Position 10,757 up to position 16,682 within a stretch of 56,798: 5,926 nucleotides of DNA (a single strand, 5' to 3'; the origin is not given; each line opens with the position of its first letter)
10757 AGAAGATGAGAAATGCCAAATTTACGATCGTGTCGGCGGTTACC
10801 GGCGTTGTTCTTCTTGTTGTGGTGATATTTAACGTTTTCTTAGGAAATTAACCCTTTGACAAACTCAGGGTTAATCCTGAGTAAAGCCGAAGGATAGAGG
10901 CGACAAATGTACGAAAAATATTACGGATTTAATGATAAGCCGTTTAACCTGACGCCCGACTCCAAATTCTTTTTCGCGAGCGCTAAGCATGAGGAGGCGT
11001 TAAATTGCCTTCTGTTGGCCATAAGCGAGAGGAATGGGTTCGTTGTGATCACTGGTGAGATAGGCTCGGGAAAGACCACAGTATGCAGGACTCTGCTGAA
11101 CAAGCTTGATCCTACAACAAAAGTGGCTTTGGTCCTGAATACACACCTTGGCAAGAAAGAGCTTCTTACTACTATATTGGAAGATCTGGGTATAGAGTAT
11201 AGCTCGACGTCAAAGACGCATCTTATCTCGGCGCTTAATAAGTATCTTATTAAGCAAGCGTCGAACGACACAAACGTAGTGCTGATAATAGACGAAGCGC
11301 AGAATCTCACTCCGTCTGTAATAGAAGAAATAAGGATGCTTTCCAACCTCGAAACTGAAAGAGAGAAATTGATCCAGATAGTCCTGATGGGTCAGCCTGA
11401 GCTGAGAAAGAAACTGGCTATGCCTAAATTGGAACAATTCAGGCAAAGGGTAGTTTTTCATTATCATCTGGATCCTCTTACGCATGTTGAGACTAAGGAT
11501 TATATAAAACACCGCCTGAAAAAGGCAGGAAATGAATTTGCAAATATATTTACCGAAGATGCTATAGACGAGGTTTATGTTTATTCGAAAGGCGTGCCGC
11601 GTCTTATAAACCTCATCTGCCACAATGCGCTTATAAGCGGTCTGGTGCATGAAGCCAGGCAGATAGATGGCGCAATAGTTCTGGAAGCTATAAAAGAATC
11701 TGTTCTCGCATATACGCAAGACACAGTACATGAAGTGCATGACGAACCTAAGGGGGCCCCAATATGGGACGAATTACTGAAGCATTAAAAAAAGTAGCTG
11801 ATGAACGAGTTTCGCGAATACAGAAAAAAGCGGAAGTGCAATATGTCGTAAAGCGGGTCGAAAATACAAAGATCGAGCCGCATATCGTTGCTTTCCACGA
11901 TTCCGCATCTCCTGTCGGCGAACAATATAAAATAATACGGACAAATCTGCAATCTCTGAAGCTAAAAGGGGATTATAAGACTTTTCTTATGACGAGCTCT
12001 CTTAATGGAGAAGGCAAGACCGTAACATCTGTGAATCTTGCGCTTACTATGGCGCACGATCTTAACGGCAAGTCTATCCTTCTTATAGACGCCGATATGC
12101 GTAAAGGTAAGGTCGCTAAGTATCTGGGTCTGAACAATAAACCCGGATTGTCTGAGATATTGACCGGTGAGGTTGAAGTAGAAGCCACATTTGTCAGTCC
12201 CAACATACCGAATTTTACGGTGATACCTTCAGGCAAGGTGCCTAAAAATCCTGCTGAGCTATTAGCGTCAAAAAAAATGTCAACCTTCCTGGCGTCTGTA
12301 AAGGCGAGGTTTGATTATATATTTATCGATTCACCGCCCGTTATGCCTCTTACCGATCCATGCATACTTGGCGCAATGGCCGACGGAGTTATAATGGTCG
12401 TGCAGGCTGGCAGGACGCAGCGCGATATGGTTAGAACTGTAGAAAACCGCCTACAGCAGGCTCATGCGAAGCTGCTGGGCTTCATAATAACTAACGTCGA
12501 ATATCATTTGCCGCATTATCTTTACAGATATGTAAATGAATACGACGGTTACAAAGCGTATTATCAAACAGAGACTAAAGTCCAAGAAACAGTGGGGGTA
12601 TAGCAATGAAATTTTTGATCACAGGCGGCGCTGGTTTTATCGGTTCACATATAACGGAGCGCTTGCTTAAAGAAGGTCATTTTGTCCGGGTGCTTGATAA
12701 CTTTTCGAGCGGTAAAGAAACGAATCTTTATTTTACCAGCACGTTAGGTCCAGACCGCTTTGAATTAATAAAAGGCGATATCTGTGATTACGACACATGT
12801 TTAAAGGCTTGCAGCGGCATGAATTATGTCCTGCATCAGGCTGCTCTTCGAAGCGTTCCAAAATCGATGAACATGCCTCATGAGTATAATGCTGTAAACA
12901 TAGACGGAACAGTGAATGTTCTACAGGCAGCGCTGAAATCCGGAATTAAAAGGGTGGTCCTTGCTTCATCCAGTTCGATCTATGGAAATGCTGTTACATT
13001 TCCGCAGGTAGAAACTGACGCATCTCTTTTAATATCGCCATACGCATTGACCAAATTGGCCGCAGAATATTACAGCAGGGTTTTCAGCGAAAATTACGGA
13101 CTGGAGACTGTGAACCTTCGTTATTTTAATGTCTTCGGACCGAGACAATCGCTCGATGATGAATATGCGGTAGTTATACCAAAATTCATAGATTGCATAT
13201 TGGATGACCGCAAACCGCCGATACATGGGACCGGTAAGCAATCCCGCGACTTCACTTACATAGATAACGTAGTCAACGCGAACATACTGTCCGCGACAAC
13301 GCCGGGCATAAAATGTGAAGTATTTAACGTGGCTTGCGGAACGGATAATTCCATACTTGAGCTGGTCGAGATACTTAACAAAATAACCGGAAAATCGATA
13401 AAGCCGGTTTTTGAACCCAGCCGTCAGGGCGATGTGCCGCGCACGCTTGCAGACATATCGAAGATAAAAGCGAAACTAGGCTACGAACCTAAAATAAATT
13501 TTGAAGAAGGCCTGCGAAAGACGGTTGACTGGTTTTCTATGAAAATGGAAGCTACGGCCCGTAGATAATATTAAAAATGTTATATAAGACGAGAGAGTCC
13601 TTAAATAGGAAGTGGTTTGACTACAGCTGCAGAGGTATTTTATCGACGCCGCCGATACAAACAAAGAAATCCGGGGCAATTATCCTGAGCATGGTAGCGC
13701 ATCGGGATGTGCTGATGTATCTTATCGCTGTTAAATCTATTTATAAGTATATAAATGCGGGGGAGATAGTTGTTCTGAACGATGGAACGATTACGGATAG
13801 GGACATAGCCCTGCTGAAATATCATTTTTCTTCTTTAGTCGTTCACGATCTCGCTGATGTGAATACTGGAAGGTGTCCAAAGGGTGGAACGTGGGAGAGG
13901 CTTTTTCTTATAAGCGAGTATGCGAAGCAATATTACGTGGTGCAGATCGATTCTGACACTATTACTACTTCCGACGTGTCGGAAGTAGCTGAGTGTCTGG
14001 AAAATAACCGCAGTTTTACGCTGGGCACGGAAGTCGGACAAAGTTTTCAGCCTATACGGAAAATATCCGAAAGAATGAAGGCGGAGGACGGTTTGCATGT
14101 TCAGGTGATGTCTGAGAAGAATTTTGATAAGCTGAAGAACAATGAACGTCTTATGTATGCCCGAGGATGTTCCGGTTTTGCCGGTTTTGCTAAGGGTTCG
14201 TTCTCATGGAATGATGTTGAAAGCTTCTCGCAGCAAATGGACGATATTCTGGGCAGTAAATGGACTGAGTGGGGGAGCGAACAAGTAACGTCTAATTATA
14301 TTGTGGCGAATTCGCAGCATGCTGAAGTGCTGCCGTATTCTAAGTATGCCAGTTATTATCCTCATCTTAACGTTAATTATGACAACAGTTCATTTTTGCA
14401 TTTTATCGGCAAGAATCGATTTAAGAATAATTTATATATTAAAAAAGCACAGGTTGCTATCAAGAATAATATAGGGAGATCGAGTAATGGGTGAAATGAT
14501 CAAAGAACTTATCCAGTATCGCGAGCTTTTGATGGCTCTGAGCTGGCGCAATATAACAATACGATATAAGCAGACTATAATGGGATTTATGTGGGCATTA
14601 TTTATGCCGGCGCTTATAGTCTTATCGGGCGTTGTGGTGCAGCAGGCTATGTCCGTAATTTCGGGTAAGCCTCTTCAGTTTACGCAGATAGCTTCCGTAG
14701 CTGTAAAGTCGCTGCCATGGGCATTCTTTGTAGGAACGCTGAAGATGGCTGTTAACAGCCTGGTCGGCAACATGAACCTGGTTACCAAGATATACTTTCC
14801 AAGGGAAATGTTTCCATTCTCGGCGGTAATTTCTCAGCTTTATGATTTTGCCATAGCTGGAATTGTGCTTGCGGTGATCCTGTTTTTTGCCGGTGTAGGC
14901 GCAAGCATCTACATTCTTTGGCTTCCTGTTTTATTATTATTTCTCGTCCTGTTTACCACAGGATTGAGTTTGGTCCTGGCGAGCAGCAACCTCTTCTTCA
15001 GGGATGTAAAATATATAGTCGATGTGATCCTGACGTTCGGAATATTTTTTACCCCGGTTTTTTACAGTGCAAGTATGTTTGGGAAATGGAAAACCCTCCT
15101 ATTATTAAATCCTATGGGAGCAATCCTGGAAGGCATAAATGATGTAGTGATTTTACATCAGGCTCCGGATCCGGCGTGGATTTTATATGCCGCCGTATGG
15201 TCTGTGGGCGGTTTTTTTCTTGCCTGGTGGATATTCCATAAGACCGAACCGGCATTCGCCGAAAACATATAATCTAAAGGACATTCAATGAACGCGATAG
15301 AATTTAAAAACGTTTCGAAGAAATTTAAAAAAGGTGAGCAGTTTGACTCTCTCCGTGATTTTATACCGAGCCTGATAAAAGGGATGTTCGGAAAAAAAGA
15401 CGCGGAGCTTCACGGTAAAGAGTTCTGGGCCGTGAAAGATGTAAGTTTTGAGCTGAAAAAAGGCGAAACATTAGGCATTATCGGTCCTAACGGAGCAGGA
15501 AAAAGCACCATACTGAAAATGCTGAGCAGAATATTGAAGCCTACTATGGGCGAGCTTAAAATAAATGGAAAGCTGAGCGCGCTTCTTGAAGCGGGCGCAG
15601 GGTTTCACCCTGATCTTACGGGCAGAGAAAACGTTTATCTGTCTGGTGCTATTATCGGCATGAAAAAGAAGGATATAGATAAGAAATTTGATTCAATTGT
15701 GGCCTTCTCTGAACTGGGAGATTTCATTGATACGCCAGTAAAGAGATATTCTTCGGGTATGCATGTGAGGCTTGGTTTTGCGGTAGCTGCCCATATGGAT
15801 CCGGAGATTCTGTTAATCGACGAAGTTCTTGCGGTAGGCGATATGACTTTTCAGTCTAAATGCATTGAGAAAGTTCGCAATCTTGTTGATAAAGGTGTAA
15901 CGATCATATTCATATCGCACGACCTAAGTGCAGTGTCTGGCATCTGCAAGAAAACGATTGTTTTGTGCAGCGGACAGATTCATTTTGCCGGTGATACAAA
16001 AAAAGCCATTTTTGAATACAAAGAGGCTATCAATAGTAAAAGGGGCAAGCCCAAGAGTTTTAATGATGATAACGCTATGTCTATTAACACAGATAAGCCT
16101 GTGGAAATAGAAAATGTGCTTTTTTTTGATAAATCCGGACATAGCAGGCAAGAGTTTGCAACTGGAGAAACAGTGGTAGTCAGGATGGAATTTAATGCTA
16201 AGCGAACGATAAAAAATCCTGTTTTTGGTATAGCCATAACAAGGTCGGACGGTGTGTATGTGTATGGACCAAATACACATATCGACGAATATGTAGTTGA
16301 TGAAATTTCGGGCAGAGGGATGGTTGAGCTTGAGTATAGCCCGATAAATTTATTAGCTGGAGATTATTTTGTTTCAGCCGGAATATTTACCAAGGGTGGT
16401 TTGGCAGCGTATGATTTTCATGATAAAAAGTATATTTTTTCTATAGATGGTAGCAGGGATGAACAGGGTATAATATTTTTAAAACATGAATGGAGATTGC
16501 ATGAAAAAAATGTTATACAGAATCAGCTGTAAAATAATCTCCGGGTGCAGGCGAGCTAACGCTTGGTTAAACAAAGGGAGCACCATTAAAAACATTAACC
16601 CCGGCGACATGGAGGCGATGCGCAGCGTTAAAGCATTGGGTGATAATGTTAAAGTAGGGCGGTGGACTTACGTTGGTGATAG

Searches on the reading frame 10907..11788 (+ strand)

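Call 31: search_protein_families(library=pfam, max_evalue=1e-7, proteins=[window:10907-11788:+])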
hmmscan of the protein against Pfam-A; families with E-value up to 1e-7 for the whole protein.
window:10907-11788:+ (293 aa): 2 families
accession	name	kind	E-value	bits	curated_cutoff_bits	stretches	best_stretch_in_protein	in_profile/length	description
PF13401.12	AAA_22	-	5.3e-31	108.1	27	1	42-170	4-130/130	AAA domain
PF13191.12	AAA_16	-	1.2e-11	45.9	32.6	1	30-152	10-162/167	AAA ATPase domain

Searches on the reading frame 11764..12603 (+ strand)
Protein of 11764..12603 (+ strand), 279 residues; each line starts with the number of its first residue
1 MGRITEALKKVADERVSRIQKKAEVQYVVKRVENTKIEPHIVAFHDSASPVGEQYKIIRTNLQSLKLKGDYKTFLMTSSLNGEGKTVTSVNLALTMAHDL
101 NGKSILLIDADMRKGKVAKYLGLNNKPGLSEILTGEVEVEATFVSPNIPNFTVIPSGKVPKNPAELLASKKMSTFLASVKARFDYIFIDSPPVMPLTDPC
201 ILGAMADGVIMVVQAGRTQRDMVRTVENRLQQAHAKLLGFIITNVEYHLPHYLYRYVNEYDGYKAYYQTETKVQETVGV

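Call 32: search_protein_families(library=pfam, max_evalue=1e-7, proteins=[window:11764-12603:+])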
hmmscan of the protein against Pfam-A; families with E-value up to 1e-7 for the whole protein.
window:11764-12603:+ (279 aa): 1 family
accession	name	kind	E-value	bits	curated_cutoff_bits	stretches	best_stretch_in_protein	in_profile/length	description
PF13614.12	AAA_31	-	6.3e-16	59.3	27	1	82-218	12-152/177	AAA domain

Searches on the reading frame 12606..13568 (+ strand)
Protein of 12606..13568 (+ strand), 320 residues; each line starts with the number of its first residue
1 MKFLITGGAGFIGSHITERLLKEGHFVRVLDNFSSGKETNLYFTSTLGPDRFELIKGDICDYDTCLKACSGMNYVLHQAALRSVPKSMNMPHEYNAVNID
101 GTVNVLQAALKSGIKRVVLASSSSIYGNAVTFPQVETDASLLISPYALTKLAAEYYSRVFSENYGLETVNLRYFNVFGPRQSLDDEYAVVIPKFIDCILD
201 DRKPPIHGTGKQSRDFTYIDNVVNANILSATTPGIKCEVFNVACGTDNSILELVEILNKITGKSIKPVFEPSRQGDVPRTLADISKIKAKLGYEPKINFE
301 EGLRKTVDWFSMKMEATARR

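Call 32: search_protein_families(library=pfam, max_evalue=1e-7, proteins=[window:12606-13568:+])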
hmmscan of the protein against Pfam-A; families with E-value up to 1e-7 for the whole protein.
window:12606-13568:+ (320 aa): 6 families
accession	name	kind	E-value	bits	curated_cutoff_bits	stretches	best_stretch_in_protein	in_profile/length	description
PF01370.27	Epimerase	-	3.7e-56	190.6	20.9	1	4-243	2-240/240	NAD dependent epimerase/dehydratase family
PF16363.11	GDP_Man_Dehyd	-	4.1e-56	191.3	27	1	4-306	1-332/332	GDP-mannose 4,6 dehydratase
PF01073.25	3Beta_HSD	-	5e-29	101.6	22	1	4-230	1-229/280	3-beta hydroxysteroid dehydrogenase/isomerase family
PF02719.21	Polysacc_synt_2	-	3.7e-18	66.2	20.2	1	4-266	2-252/293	Polysaccharide biosynthesis protein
PF13460.12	NAD_binding_10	-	1.2e-10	42.1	27.2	1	7-156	1-130/184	NAD(P)H-binding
PF07993.18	NAD_binding_4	-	7.4e-10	38.8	20.1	1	5-225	1-257/258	Male sterility protein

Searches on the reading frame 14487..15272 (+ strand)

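Call 32: search_protein_families(library=pfam, max_evalue=1e-7, proteins=[window:14487-15272:+])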
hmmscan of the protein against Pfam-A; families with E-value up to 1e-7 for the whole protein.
window:14487-15272:+ (261 aa): 1 family
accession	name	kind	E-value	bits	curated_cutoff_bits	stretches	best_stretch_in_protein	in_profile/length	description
PF01061.29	ABC2_membrane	-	2.1e-08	34.4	26.9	1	14-217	2-206/211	ABC-2 type transporter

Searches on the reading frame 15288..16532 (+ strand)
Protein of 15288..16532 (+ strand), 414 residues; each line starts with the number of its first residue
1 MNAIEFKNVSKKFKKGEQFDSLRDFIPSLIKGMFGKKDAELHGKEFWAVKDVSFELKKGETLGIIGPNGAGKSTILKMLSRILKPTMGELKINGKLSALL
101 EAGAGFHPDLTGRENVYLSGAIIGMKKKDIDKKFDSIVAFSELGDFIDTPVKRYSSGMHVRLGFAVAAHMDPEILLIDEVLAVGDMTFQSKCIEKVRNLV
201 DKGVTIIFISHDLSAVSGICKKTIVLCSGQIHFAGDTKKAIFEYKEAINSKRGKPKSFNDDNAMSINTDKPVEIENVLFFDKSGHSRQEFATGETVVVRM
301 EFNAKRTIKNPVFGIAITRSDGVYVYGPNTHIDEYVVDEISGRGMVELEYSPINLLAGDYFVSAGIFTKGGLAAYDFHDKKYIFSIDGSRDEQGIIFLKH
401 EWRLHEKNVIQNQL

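Call 32: search_protein_families(library=pfam, max_evalue=1e-7, proteins=[window:15288-16532:+])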
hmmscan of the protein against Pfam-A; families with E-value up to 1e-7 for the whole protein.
window:15288-16532:+ (414 aa): 2 families
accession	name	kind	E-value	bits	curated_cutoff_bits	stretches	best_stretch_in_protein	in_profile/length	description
PF14524.12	Wzt_C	-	2.5e-26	92.8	30.4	1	269-396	7-141/143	Wzt C-terminal domain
PF00005.33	ABC_tran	-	8e-23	82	25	1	49-180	1-135/137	ABC transporter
